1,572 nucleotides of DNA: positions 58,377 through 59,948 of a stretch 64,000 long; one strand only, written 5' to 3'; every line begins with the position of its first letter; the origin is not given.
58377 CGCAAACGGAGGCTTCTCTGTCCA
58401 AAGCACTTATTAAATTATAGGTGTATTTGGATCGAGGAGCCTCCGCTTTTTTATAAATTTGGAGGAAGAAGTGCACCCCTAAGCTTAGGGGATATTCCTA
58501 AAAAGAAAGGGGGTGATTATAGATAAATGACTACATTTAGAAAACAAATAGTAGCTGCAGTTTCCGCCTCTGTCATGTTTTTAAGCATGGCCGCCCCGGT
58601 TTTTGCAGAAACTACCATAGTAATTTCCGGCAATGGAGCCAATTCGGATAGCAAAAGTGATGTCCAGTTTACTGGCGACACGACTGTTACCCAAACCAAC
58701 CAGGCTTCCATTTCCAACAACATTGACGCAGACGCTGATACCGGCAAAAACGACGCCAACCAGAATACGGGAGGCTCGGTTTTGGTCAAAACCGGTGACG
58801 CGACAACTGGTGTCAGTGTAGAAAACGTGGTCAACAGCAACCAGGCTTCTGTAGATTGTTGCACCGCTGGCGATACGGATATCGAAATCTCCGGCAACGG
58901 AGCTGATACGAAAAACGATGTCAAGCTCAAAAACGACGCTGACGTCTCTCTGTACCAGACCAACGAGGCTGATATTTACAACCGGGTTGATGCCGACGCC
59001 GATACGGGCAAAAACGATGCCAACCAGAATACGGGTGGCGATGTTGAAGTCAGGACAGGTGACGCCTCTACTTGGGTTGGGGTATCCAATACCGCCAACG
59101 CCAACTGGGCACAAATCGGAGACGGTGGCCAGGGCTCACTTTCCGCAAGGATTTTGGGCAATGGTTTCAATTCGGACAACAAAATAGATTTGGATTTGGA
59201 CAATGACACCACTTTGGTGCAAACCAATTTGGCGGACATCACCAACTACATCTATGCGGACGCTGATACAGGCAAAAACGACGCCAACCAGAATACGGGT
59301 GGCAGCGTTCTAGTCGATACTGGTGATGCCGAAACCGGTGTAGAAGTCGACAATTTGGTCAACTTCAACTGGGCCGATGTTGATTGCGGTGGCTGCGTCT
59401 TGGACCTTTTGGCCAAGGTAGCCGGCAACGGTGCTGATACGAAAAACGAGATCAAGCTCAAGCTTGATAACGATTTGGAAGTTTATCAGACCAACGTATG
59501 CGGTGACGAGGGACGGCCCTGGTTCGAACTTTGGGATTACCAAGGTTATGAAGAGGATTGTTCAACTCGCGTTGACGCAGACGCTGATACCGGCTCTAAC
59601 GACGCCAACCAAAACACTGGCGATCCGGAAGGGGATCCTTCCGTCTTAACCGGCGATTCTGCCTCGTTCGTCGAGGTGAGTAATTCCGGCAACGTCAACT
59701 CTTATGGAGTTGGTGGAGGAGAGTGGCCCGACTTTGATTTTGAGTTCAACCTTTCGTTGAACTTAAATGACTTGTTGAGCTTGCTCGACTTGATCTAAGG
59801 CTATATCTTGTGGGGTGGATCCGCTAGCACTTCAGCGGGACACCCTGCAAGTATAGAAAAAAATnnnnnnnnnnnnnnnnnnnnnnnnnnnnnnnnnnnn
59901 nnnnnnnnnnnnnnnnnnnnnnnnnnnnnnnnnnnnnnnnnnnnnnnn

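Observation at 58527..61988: Two paralogous secreted proteins built from ~70-aa repeats centred on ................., candidate Ca-binding surface fibres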

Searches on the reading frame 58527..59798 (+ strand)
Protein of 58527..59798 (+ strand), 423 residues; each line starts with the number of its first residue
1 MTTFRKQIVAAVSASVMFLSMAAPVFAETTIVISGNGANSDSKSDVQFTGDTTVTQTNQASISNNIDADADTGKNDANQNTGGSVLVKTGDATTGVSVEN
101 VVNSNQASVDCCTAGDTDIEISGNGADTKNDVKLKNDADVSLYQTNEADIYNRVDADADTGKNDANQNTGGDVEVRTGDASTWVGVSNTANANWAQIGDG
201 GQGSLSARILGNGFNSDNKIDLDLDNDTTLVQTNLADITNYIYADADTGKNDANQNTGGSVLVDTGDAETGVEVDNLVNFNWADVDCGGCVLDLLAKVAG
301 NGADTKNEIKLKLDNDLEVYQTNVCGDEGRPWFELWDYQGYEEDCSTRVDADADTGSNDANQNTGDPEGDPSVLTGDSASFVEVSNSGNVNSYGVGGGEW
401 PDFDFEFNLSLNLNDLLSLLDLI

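Call 3: search_protein_families(library=pfam, proteins=[window:58527-59798:+], max_evalue=1)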
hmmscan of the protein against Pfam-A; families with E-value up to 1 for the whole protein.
window:58527-59798:+ (423 aa): 0 families

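Call 4: search_protein_families(library=ncbifam, proteins=[window:58527-59798:+], max_evalue=1)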
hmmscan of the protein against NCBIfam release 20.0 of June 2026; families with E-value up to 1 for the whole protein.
window:58527-59798:+ (423 aa): 1 family
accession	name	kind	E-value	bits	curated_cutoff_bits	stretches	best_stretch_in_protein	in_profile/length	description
NF053819.1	EF0750_LPXTG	subfamily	0.018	15.5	47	1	7-92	6-79/105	EF2685/EF0750 family sortase-dependent surface protein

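Call 7: find_homologous_proteins(query=window:58527-59795:+, max_evalue=0.001)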
Query window:58527-59795:+ (423 aa): 654 proteins with E <= 0.001 among 8000 candidates; the best 120 are listed.
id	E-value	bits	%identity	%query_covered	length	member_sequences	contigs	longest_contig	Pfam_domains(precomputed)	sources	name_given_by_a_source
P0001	9.2e-269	909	100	100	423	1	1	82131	-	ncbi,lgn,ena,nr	ncbi:MAG: Uncharacterized protein G01um101416_205 [Microgenomates group bacterium Gr01-1014_16]|nr:M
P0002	2.3e-228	776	85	96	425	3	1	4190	-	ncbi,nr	ncbi:hypothetical protein HYW29_02265 [Candidatus Amesbacteria bacterium]|nr:hypothetical protein [C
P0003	3.8e-146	506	46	93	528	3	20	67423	-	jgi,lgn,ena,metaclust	metaclust:\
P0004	5.2e-138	479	62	99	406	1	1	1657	-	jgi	jgi:hypothetical protein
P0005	1.8e-133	464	58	96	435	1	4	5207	-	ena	-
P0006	7.1e-132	459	56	99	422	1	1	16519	-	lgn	-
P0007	8.8e-131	455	59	100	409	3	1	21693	-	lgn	-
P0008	7.4e-130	452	58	99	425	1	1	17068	-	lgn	-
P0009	1.7e-129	451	47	92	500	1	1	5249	-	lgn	-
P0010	5.1e-126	439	54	100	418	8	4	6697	-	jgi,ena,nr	nr:MAG: hypothetical protein A2V48_03490 [Candidatus Amesbacteria bacterium RBG_19FT_COMBO_48_16]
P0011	3.4e-125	437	56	96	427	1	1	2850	-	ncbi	-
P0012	3.9e-125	436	55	97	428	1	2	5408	-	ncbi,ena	-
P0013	6.3e-125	436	57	100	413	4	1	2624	-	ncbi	ncbi:MAG: hypothetical protein AAB961_01325 [Patescibacteria group bacterium]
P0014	8.8e-123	429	57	99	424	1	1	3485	-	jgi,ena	-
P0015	2.7e-122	427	57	99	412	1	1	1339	-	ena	-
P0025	8.0e-119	416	57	98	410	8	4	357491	-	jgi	-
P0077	2.0e-108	381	55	100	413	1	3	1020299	-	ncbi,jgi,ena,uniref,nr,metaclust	ncbi:hypothetical protein A3A79_00360 [Candidatus Gottesmanbacteria bacterium RIFCSPLOWO2_01_FULL_43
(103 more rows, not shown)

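Call 8: search_solved_structures(query=window:58527-59795:+, max_evalue=10)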
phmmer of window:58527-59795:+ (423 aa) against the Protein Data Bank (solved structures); distinct sequences matched with E-value up to 10: 1.
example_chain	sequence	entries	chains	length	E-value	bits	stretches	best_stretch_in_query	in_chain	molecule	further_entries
6n4v_Af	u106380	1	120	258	0.0083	18.5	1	263-338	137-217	Coat protein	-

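Call 16: predict_structure(alignment_id=A1)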
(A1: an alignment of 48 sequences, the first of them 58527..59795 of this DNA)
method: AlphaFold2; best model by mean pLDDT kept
length: 423 residues; sequences in the alignment: 48
mean_pLDDT: 61.6   pTM: 0.47
mean pLDDT of the five models: 61.6, 55.2, 51.7, 51.1, 37.6
residues with pLDDT >= 90: 0; 70-90: 118; 50-70: 231; < 50: 74
segments of 3 or more residues with pLDDT < 50: 1-27, 328-343, 395-399, 401-411
pLDDT, mean of each block of 10 residues (from residue 1): 35 35 42 55 54 54 53 64 74 70 63 62 62 65 65 72 71 77 72 64 63 65 67 66 74 71 76 70 62 55 63 65 56 41 61 70 62 70 65 51 38 68 53
secondary structure, 60 per line:
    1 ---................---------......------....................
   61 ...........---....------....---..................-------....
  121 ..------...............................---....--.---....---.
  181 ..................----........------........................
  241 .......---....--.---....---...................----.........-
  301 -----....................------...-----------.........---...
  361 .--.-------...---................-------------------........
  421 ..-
elements in order: H4-19 E29-34 E41-71 E75-78 E85-88 E92-109 E117-122 E129-159 E163-166 E173-176 E180-198 E203-210 E217-247 E251-254 E261-264 E268-286 E291-299 E306-325 E346-354 E358-361 E372-374 E378-393 H413-422

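Call 19: fold_search(model_id=the predicted structure, library=pdb)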
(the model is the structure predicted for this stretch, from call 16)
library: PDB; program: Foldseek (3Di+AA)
matches with E <= 10: 113; with E <= 0.001: 0
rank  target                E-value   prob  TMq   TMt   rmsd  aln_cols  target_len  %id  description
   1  9u4u_A                2.8e-03  0.09  0.06  0.12  35.1       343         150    7  Structure of the functional amyloid FapC from Pseudomonas sp.UK4 (released 2025-08-06)
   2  8c50_A                5.6e-02  0.01  0.05  0.05  44.7       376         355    8  Pontibacter korlensis curli subunit CsgA (released 2023-06-28)
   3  7o78_A                1.3e-01  0.01  0.03  0.03  43.5       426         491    9  Structure of the PL6 family chondroitinase B from Pseudopedobacter saltans, Pedsa3807 (released 2021-07-28)
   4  6n2b_A                1.8e-01  0.01  0.05  0.06  40.6       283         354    8  The Crystal Structure of Caldicellulosiruptor kristjanssonii Tapirin C-terminal domain (released 2018-12-19)
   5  9ozl_B                2.5e-01  0.01  0.04  0.04  43.1       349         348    8  Crystal structure of the polysaccharide lyase RbmB from Vibrio cholerae (released 2026-03-11)
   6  5uyt_A                3.1e-01  0.01  0.04  0.04  44.1       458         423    9  Crystal structure of ice binding protein from an Antarctic bacterium Flavobacteriaceae (released 2017-10-25)
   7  9ozd_A                3.6e-01  0.01  0.04  0.05  41.4       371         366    8  Crystal structure of the polysaccharide lyase RbmB from Vibrio cholerae bound to Vibrio Polysaccharide (released 2026-03-11)
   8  5awf_E                3.8e-01  0.01  0.06  0.07  41.9       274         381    9  Crystal structure of SufB-SufC-SufD complex from Escherichia coli (released 2015-11-11)
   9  7usl_C                3.8e-01  0.01  0.04  0.03  46.5       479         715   10  Integrin alphaM/beta2 ectodomain in complex with adenylate cyclase toxin RTX751 and M1F5 Fab (released 2022-08-17)
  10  5awg_E                4.8e-01  0.02  0.08  0.09  39.4       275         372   10  Crystal structure of Hg-bound SufB-SufC-SufD complex from Escherichia coli (released 2015-11-11)
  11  5awf_A                4.8e-01  0.02  0.08  0.08  39.6       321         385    8  Crystal structure of SufB-SufC-SufD complex from Escherichia coli (released 2015-11-11)
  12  5awg_B                5.6e-01  0.02  0.09  0.10  41.8       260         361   10  Crystal structure of Hg-bound SufB-SufC-SufD complex from Escherichia coli (released 2015-11-11)
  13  1ee6                  5.6e-01  0.01  0.05  0.07  39.3       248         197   13  CRYSTAL STRUCTURE OF PECTATE LYASE FROM BACILLUS SP. STRAIN KSM-P15. (released 2001-01-31)
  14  9a7k_B                7.1e-01  0.01  0.08  0.07  39.5       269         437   13  Integrative model of SUFB-SUFD by crosslinking MS and deep learning (released 2024-09-18)
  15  6n2c_B                7.4e-01  0.00  0.04  0.04  42.0       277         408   11  The Crystal Structure of Caldicellulosiruptor hydrothermalis Tapirin C-terminal domain (released 2018-12-19)
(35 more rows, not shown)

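Call 24: find_encoding_contigs(protein=P0077, flank=10000, max_places=2)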
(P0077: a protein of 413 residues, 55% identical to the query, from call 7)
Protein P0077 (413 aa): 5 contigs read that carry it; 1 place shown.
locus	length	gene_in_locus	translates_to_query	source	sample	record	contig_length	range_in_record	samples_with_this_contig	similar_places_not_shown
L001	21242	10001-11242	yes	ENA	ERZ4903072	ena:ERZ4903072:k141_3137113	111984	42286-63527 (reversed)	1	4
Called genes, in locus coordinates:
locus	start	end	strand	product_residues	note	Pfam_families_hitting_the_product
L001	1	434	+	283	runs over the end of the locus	PF05697:Trigger_N, PF05698:Trigger_C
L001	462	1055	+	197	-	PF18904:DUF5660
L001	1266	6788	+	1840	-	PF24514:SpaA_4 (faint), PF19403:SpaA_2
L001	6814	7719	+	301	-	-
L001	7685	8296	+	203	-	PF04203:Sortase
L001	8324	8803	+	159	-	-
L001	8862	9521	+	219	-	-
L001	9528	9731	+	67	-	PF10055:DUF2292 (weak)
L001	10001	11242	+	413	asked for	-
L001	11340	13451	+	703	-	-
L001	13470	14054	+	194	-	-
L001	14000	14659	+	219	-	PF04203:Sortase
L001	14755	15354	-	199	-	-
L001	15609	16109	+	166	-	-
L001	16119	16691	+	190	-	-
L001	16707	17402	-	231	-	PF01797:Y1_Tnp (weak)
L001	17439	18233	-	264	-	-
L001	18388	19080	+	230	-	-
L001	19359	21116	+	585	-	PF00587:tRNA-synt_2b, PF03129:HGTP_anticodon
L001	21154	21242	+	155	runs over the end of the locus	PF05198:IF3_N, PF00707:IF3_C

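Call 25: find_encoding_contigs(protein=P0025, flank=10000, max_places=2)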
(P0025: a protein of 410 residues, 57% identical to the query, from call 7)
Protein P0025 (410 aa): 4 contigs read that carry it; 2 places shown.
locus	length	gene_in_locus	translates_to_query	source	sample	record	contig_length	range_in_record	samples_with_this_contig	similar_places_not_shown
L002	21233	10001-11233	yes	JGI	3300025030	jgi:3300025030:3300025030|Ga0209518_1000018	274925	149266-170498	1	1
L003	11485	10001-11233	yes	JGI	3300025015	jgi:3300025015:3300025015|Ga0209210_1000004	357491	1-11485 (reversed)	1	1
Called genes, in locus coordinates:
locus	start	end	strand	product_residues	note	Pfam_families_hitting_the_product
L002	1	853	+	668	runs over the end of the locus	PF00535:Glycos_transf_2, PF13641:Glyco_tranf_2_3 (faint), PF13439:Glyco_transf_4, PF20706:GT4-conflict (weak), PF00534:Glycos_transf_1, PF13692:Glyco_trans_1_4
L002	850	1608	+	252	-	PF02585:PIG-L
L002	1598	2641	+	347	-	PF13480:Acetyltransf_6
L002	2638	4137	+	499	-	-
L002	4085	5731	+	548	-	-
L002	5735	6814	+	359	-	-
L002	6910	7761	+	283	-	PF00041:fn3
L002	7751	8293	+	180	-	PF04203:Sortase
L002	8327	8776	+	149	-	-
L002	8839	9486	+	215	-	-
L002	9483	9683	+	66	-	PF10055:DUF2292 (weak)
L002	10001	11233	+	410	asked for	-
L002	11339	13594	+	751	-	-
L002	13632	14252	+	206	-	-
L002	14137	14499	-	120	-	-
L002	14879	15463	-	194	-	-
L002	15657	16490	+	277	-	PF00188:CAP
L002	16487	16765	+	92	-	-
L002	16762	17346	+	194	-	PF02834:LigT_PEase, PF13563:2_5_RNA_ligase2, PF02834:LigT_PEase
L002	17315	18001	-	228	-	PF01746:tRNA_m1G_MT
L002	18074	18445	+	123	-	PF04480:DUF559, PF18741:MTES_1575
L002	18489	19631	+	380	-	PF00535:Glycos_transf_2, PF04138:GtrA_DPMS_TM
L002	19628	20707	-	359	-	-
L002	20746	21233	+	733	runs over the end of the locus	PF00535:Glycos_transf_2, PF13641:Glyco_tranf_2_3, PF13231:PMT_2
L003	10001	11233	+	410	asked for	-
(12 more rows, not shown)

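Call 37: find_related_loci(query=A1, collection=genome_contigs, flank=8000)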
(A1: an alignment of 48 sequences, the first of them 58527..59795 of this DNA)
Query A1 (423 aa) in genome_contigs; peptide patterns used: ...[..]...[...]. (x = any residue, [..] = any of these).
170 stretches matched a pattern; 86 encode a relative of the query (tblastn E <= 1e-3); the best 80 are kept; 80 distinct loci.
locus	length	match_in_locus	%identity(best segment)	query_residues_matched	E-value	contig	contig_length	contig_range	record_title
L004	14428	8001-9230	59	1-423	2e-135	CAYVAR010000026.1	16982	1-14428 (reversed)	MAG TPA_asm: uncultured Gammaproteobacteria bacterium isolate binchicken_co110_1166 genome assembly, contig: NODE_7293_l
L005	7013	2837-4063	52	1-422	3e-122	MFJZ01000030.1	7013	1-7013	MAG: Candidatus Gottesmanbacteria bacterium RIFCSPLOWO2_01_FULL_49_10 rifcsplowo2_01_scaffold_30608, whole genome shotgu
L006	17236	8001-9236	53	1-420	9e-122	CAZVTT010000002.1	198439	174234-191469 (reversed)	MAG TPA_asm: uncultured Gammaproteobacteria bacterium isolate SRP292972_co1_32 genome assembly, contig: NODE_96_length_1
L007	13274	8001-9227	51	1-422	1e-121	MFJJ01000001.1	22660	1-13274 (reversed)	MAG: Candidatus Gottesmanbacteria bacterium RIFCSPHIGHO2_01_FULL_46_14 rifcsphigho2_01_scaffold_10795, whole genome shot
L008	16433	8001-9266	53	1-420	4e-119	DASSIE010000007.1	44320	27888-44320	MAG TPA_asm: Patescibacteria group bacterium isolate SMAG_U1079 k141_397974, whole genome shotgun sequence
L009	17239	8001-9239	55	1-422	4e-119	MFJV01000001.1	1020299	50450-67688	MAG: Candidatus Gottesmanbacteria bacterium RIFCSPLOWO2_01_FULL_43_11b rifcsplowo2_01_scaffold_30, whole genome shotgun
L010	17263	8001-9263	54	1-420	6e-119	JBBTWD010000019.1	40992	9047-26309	MAG: Patescibacteria group bacterium isolate H43-bin018_1 H43_bin018_1_000000000019, whole genome shotgun sequence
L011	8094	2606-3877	51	1-413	4e-116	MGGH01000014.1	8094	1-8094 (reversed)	MAG: Candidatus Woesebacteria bacterium RIFCSPHIGHO2_01_FULL_39_23 rifcsphigho2_01_scaffold_25666, whole genome shotgun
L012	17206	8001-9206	54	1-402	2e-114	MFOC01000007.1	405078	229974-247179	MAG: Candidatus Levybacteria bacterium RIFCSPHIGHO2_02_FULL_40_18 rifcsphigho2_02_scaffold_49, whole genome shotgun sequ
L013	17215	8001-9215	53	1-411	2e-114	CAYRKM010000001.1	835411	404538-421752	MAG TPA_asm: uncultured Gammaproteobacteria bacterium isolate SRP292972_co1_108 genome assembly, contig: NODE_7_length_8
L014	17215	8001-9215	52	1-405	1e-109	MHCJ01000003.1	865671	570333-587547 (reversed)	MAG: Candidatus Chisholmbacteria bacterium RIFCSPHIGHO2_01_FULL_52_32 rifcsphigho2_01_scaffold_32, whole genome shotgun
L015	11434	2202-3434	53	1-412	1e-109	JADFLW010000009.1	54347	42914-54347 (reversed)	MAG: Patescibacteria group bacterium isolate B55T1B8 B55T1B8_NODE775, whole genome shotgun sequence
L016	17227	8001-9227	49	1-418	4e-109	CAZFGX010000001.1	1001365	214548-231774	MAG TPA_asm: uncultured Gammaproteobacteria bacterium isolate SRP342105_co1_501 genome assembly, contig: NODE_2_length_1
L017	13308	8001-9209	52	1-412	1e-108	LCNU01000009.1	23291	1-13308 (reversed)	MAG: Candidatus Amesbacteria bacterium GW2011_GWC1_47_15 UX86_C0009, whole genome shotgun sequence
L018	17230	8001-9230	51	1-403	4e-108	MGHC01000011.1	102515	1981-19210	MAG: Candidatus Woesebacteria bacterium RIFCSPLOWO2_01_FULL_39_10 rifcsplowo2_01_scaffold_2422, whole genome shotgun seq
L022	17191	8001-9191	50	1-409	2e-105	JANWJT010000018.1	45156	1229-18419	MAG: Candidatus Microgenomates bacterium isolate CRAIB_MAG74 c_000000099751, whole genome shotgun sequence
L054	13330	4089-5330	45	1-422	3e-84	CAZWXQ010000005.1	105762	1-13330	MAG TPA_asm: uncultured Gammaproteobacteria bacterium isolate SRP292972_co3_100 genome assembly, contig: NODE_231_length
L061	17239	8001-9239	44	1-422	1e-80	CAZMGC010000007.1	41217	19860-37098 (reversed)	MAG TPA_asm: uncultured Gammaproteobacteria bacterium isolate SRP278252_co2_146 genome assembly, contig: NODE_1715_lengt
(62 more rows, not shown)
